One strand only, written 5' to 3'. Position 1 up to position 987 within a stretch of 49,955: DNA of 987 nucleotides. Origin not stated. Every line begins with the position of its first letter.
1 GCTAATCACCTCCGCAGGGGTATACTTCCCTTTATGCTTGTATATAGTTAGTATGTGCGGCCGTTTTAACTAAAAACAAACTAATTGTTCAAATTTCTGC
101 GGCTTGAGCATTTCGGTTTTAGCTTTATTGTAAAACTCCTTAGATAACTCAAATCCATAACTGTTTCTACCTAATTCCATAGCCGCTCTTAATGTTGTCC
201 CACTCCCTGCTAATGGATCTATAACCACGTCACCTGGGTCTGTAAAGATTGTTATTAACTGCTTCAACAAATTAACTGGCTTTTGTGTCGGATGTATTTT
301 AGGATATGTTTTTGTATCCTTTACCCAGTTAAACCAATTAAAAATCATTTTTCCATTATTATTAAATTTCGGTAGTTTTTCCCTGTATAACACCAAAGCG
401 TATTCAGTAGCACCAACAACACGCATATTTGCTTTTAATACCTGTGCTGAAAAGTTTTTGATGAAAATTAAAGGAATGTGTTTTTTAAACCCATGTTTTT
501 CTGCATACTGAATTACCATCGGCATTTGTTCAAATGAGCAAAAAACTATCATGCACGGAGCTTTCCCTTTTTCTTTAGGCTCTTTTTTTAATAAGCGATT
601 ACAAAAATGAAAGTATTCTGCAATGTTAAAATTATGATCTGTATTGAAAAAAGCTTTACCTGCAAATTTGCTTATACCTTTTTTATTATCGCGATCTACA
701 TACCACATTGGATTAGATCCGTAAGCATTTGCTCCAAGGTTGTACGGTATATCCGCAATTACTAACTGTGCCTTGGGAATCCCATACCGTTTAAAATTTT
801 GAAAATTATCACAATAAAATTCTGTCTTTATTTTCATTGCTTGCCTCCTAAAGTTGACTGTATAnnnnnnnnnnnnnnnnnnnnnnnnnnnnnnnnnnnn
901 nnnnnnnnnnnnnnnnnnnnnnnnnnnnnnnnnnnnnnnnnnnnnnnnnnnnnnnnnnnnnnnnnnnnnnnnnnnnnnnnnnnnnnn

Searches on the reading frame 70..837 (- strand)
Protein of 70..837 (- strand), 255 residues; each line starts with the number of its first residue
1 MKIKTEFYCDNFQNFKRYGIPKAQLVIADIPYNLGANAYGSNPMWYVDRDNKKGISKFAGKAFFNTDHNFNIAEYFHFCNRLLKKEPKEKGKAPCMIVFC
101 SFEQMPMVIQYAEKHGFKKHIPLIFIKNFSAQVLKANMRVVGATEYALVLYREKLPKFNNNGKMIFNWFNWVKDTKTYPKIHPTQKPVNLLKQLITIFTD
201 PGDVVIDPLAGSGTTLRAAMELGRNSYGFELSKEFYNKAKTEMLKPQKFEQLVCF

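Call 18: search_protein_families(library=pfam, proteins=[window:70-837:-], max_evalue=0.01)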
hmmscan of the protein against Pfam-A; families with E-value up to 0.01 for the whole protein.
window:70-837:- (255 aa): 1 family
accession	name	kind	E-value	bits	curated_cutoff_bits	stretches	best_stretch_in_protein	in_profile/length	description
PF01555.25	N6_N4_Mtase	-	1.5e-31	110.6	26.7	1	24-240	2-220/221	DNA methylase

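Call 19: search_protein_families(library=phrogs, proteins=[window:70-837:-], max_evalue=0.001)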
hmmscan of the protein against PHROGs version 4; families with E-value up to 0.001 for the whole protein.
window:70-837:- (255 aa): 10 families
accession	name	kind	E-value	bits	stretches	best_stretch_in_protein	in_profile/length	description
phrog_67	-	other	1.5e-53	184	1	19-247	137-347/743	DNA methyltransferase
phrog_3008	-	other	9.5e-27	94.8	1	165-248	129-216/244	DNA methyltransferase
phrog_498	-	other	1e-18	68.2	1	22-236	222-413/633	DNA methyltransferase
phrog_18293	-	other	1.7e-17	64.4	1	177-245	41-109/119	methyltransferase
phrog_6952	-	other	3.7e-16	60.5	1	173-242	105-174/181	DNA methyltransferase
phrog_23085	-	unknown function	1.3e-11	45.3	1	168-239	30-101/138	-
phrog_23148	-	unknown function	1.2e-08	36.2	1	175-244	78-146/165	-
phrog_8769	-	other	9.2e-08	32.8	1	194-246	4-56/71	methyltransferase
phrog_16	-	DNA, RNA and nucleotide metabolism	6.3e-07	29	1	188-239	854-905/986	DNA helicase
phrog_18146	-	other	7.3e-06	26.1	1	187-250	54-120/452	DNA methyltransferase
